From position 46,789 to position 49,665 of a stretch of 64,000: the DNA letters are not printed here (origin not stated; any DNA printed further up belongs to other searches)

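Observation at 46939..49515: Single-polypeptide, domain-permuted dihydropyrimidine-dehydrogenase-like enzyme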

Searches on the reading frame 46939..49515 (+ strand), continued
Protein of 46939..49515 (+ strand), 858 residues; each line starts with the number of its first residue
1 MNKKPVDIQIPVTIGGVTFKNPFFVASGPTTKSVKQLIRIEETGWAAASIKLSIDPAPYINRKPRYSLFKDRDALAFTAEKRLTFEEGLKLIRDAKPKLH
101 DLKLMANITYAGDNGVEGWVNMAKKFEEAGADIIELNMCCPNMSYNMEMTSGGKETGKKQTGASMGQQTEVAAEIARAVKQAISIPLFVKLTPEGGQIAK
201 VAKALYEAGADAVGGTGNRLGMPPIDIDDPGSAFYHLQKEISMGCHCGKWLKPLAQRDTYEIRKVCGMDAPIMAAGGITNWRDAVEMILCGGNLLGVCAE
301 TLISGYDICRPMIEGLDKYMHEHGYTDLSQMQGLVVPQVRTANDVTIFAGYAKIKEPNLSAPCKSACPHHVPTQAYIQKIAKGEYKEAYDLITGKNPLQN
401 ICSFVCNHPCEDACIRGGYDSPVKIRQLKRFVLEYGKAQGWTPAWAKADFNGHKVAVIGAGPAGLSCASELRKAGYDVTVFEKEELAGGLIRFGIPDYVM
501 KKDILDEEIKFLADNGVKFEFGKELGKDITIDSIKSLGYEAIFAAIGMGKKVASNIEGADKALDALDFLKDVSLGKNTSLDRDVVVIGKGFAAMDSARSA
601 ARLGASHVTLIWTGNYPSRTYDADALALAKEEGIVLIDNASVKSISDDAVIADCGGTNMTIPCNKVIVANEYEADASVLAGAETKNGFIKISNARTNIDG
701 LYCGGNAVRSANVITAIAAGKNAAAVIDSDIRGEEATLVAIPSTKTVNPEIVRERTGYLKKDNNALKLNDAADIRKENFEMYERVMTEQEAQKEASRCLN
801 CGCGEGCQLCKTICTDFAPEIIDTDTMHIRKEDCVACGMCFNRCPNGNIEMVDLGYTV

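Call 79: search_protein_families(library=ncbifam, proteins=[L098:3552-4571:+, L093:7950-8915:+, L095:16548-17810:+, L095:17830-19206:+, L095:19236-20459:+, L095:615-2420:+, L094:8315-9736:+, L023:8598-8903:+], max_evalue=0.000001)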
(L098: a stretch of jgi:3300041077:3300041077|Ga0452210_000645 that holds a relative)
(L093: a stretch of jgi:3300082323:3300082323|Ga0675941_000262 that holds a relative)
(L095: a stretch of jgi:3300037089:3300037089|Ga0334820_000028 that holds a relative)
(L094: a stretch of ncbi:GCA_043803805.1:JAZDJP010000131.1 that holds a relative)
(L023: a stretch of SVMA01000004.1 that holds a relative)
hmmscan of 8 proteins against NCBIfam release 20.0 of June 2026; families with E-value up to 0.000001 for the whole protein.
L098:3552-4571:+ (339 aa): 16 families
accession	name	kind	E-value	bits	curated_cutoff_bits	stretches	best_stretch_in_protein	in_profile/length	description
NF001986.0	PRK00779.1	subfamily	5.9e-67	226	306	1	37-338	11-304/307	ornithine carbamoyltransferase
TIGR00658.1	orni_carb_tr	equivalog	1.4e-64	218.2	280.85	1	37-338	6-303/304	ornithine carbamoyltransferase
TIGR04384.1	putr_carbamoyl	exception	6.6e-56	189.8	500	1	40-336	8-305/330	putrescine carbamoyltransferase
NF011380.0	PRK14805.1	equivalog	1.7e-42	145.6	421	1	40-335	10-297/302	ornithine carbamoyltransferase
NF002032.1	PRK00856.1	equivalog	2.3e-37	128.8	263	1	37-336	6-295/297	aspartate carbamoyltransferase catalytic subunit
NF003286.0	PRK04284.1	subfamily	6.5e-37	127.4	515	1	28-302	3-277/332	ornithine carbamoyltransferase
TIGR00670.1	asp_carb_tr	equivalog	5.2e-33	114.5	236.95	1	34-337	3-302/304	aspartate carbamoyltransferase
NF011379.0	PRK14804.1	equivalog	1.3e-31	109.9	373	1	43-334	18-305/311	ornithine carbamoyltransferase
NF002470.0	PRK01713.1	equivalog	2.3e-25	89.7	545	1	41-302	17-278/334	ornithine carbamoyltransferase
NF003384.0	PRK04523.1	equivalog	1.5e-22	80.1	288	1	38-336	10-331/336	N-acetylornithine carbamoyltransferase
NF009213.0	PRK12562.1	subfamily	8.5e-22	78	559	1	47-300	22-276/334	ornithine carbamoyltransferase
NF008853.0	PRK11891.1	equivalog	1.3e-20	73.4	560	1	37-334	94-394/430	aspartate carbamoyltransferase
NF006046.0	PRK08192.1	equivalog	4.9e-19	68.8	512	1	28-301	3-277/339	aspartate carbamoyltransferase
NF010387.0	PRK13814.1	equivalog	2.7e-16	59.3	660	1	39-336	13-301/310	aspartate carbamoyltransferase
TIGR03316.1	ygeW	equivalog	3.1e-12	46.1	500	0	41-130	28-117/391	knotted carbamoyltransferase YgeW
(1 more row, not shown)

L093:7950-8915:+ (321 aa): 16 families
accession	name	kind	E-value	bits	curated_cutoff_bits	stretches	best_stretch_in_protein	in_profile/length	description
TIGR00658.1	orni_carb_tr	equivalog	2.4e-64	217.4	280.85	1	21-320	8-303/304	ornithine carbamoyltransferase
NF001986.0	PRK00779.1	subfamily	5e-63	213.1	306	1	22-320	14-304/307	ornithine carbamoyltransferase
TIGR04384.1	putr_carbamoyl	exception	1.1e-48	166.1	500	1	23-319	9-306/330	putrescine carbamoyltransferase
NF011380.0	PRK14805.1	equivalog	4.5e-43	147.4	421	1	22-319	10-299/302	ornithine carbamoyltransferase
NF003286.0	PRK04284.1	subfamily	1.8e-34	119.4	515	1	24-286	17-279/332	ornithine carbamoyltransferase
NF002032.1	PRK00856.1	equivalog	3.3e-32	111.9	263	1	20-319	7-296/297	aspartate carbamoyltransferase catalytic subunit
TIGR00670.1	asp_carb_tr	equivalog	3.2e-29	102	236.95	1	16-320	3-303/304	aspartate carbamoyltransferase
NF011379.0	PRK14804.1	equivalog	8.7e-27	94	373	1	27-316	20-305/311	ornithine carbamoyltransferase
NF003384.0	PRK04523.1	equivalog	1e-26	93.8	288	1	22-320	12-333/336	N-acetylornithine carbamoyltransferase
NF002470.0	PRK01713.1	equivalog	2e-24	86.6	545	1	45-284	39-278/334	ornithine carbamoyltransferase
NF009213.0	PRK12562.1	subfamily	1.5e-22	80.4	559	1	26-284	19-278/334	ornithine carbamoyltransferase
NF008853.0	PRK11891.1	equivalog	1.5e-22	79.8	560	1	45-319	120-397/430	aspartate carbamoyltransferase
NF006046.0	PRK08192.1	equivalog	2.7e-17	63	512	1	11-236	4-232/339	aspartate carbamoyltransferase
NF010387.0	PRK13814.1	equivalog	3.4e-13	49.2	660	1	24-319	16-302/310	aspartate carbamoyltransferase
NF005538.0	PRK07200.1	equivalog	2.5e-09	36.6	453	0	144-236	168-268/396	knotted carbamoyltransferase YgeW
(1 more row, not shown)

L095:16548-17810:+ (420 aa): 4 families
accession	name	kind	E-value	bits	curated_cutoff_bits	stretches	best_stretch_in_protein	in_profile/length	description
TIGR04380.1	myo_inos_iolG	equivalog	3.6e-12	45.8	355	1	89-230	62-198/330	inositol 2-dehydrogenase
NF040723.1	UDP-GlcNAcDh_Arch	equivalog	3.6e-09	36.6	450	1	92-189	61-158/302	UDP-N-acetylglucosamine 3-dehydrogenase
NF007574.0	PRK10206.1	equivalog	5.6e-09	35.5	352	1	92-214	66-184/345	oxidoreductase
NF008607.0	PRK11579.1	subfamily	3.4e-07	29.6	330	1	90-179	63-152/346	oxidoreductase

L095:17830-19206:+ (458 aa): 68 families (the best 25 are shown)
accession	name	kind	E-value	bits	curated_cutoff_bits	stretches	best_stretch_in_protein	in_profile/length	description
NF004426.0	PRK05769.1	equivalog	3.2e-80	270.1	552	1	20-452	7-439/441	acetyl ornithine aminotransferase family protein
NF005993.0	PRK08117.1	subfamily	1.7e-76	257.5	574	1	48-453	24-430/433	aspartate aminotransferase family protein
TIGR00700.1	GABAtrnsam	equivalog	1.3e-73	248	506.65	1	50-449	16-417/420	4-aminobutyrate--2-oxoglutarate transaminase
NF006368.0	PRK08593.1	equivalog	8.8e-73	245.4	570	1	50-453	27-432/448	aspartate aminotransferase family protein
NF004714.0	PRK06058.1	subfamily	5.5e-72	242.8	639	1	18-451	11-445/447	4-aminobutyrate--2-oxoglutarate transaminase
NF006228.0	PRK08360.1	equivalog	7.5e-72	242.3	608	1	48-453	22-427/443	aspartate aminotransferase family protein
NF049976.1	AmadipTransam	equivalog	1.7e-67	228.2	650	1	50-452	15-414/416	2-aminoadipate transaminase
NF005376.0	PRK06918.1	equivalog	5.6e-67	226.1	676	1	49-452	36-443/451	4-aminobutyrate--2-oxoglutarate transaminase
TIGR00707.1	argD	subfamily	8.4e-66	222.3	410.05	1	47-450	7-380/381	acetylornithine/succinylornithine family transaminase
NF005692.0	PRK07495.1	equivalog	2.9e-64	217.3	724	1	53-452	26-421/425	4-aminobutyrate--2-oxoglutarate transaminase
NF006733.0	PRK09264.1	subfamily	7e-63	212.6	438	1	43-455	15-419/425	diaminobutyrate--2-oxoglutarate transaminase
NF002325.0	PRK01278.1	subfamily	3e-61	207.2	372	1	51-453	15-389/395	acetylornithine transaminase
NF005272.0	PRK06777.1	equivalog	4.3e-61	206.7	725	1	51-447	24-416/421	4-aminobutyrate--2-oxoglutarate transaminase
TIGR00709.1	dat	subfamily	1e-59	202.3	401.6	1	41-455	13-438/442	diaminobutyrate--2-oxoglutarate transaminase family protein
TIGR02407.1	ectoine_ectB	equivalog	2.3e-58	197.8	552.2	1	41-451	9-411/412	diaminobutyrate--2-oxoglutarate transaminase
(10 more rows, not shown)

L095:19236-20459:+ (407 aa): 15 families
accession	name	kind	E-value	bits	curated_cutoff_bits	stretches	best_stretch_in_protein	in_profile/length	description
NF006183.0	PRK08318.1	equivalog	3.2e-56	190.9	335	1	10-405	6-399/422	NAD-dependent dihydropyrimidine dehydrogenase subunit PreA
NF005574.0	PRK07259.1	equivalog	2e-37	128.7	269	1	7-331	4-300/304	dihydroorotate dehydrogenase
TIGR01037.2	pyrD_sub1_fam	subfamily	6.6e-32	110.8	270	1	9-329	2-295/300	dihydroorotate dehydrogenase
NF041011.1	dihydoor_dh_Arch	equivalog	5.6e-28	97.9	330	1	10-329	1-283/289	dihydroorotate dehydrogenase PyrD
NF005741.0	PRK07565.1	subfamily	4.4e-21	75.3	303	1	15-331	11-304/335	dihydroorotate dehydrogenase-like protein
NF002702.0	PRK02506.1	equivalog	1.9e-17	63.4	301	1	233-331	209-307/313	dihydroorotate oxidase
NF003650.0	PRK05286.2-3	equivalog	1.1e-10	41.1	477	1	154-329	208-384/393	quinone-dependent dihydroorotate dehydrogenase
NF003645.0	PRK05286.1-2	equivalog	1.6e-09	37.1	366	1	143-331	170-352/359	quinone-dependent dihydroorotate dehydrogenase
NF040770.1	hetero_SS_HdrA2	exception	1.8e-09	36.3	1100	1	342-404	564-626/777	CoB-CoM heterodisulfide reductase HdrA2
NF041891.1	hdrA_Methbact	equivalog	4.1e-09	35.2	1300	1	342-404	559-621/762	ferredoxin:CoB-CoM heterodisulfide reductase subunit HdrA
NF003648.0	PRK05286.2-1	equivalog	4.4e-08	32.4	433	1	154-329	180-351/360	quinone-dependent dihydroorotate dehydrogenase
NF038196.1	ferrodoxin_EFR1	subfamily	8.9e-08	32.5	75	1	350-403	180-231/242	EFR1 family ferrodoxin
NF003652.0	PRK05286.2-5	equivalog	2.2e-07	30.4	267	1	179-326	211-352/353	quinone-dependent dihydroorotate dehydrogenase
TIGR03336.1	IOR_alpha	equivalog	2.8e-07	29.2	650.9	1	349-401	544-595/595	indolepyruvate ferredoxin oxidoreductase subunit alpha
NF043069.1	T4HPD_activ_SAM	equivalog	9.7e-07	28.4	425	0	353-404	49-100/299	trans-4-hydroxy-L-proline dehydratase activase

L095:615-2420:+ (601 aa): 11 families
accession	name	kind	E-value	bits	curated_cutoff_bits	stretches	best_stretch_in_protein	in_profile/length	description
NF051886.1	XaaProDiPepCaul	equivalog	5.4e-12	45.4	500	0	63-124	18-76/398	Xaa-Pro dipeptidase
NF006056.0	PRK08204.1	subfamily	8.8e-12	44.5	391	1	46-136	5-91/449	hypothetical protein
TIGR01224.1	hutI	equivalog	4.9e-10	38.8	298.15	0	64-113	4-50/377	imidazolonepropionase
TIGR02318.1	phosphono_phnM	equivalog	2.5e-08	33.3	390.55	0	516-559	317-359/376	phosphonate metabolism protein PhnM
NF006055.0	PRK08203.1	equivalog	8.6e-08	31.1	532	0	46-111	7-70/455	8-oxoguanine deaminase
TIGR03178.1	allantoinase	equivalog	1.5e-07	30.6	357.85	0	45-111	1-59/441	allantoinase AllB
NF006689.0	PRK09237.1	equivalog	1.6e-07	30.2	371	1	44-111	3-65/383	amidohydrolase/deacetylase family metallohydrolase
NF009941.0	PRK13404.1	subfamily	4e-07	29.1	647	0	43-111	3-62/478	dihydropyrimidinase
NF005540.0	PRK07203.1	equivalog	4e-07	29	444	0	46-111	2-67/444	putative aminohydrolase SsnA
NF005557.0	PRK07228.1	equivalog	4.6e-07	28.9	522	0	46-112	3-65/445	5'-deoxyadenosine deaminase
NF011990.0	PRK15446.2-6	subfamily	9.8e-07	27.8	233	0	46-110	3-64/390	alpha-D-ribose 1-methylphosphonate 5-triphosphate diphosphatase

L094:8315-9736:+ (473 aa): 2 families
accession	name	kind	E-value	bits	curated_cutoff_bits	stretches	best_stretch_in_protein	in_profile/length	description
NF011657.0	PRK15076.1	subfamily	1.4e-73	248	486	1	23-469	3-428/432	alpha-galactosidase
NF041089.1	alpha_gluc_AglA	equivalog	7.8e-21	74.4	650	1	24-253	2-222/464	alpha-glucosidase AglA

L023:8598-8903:+ (101 aa): 0 families
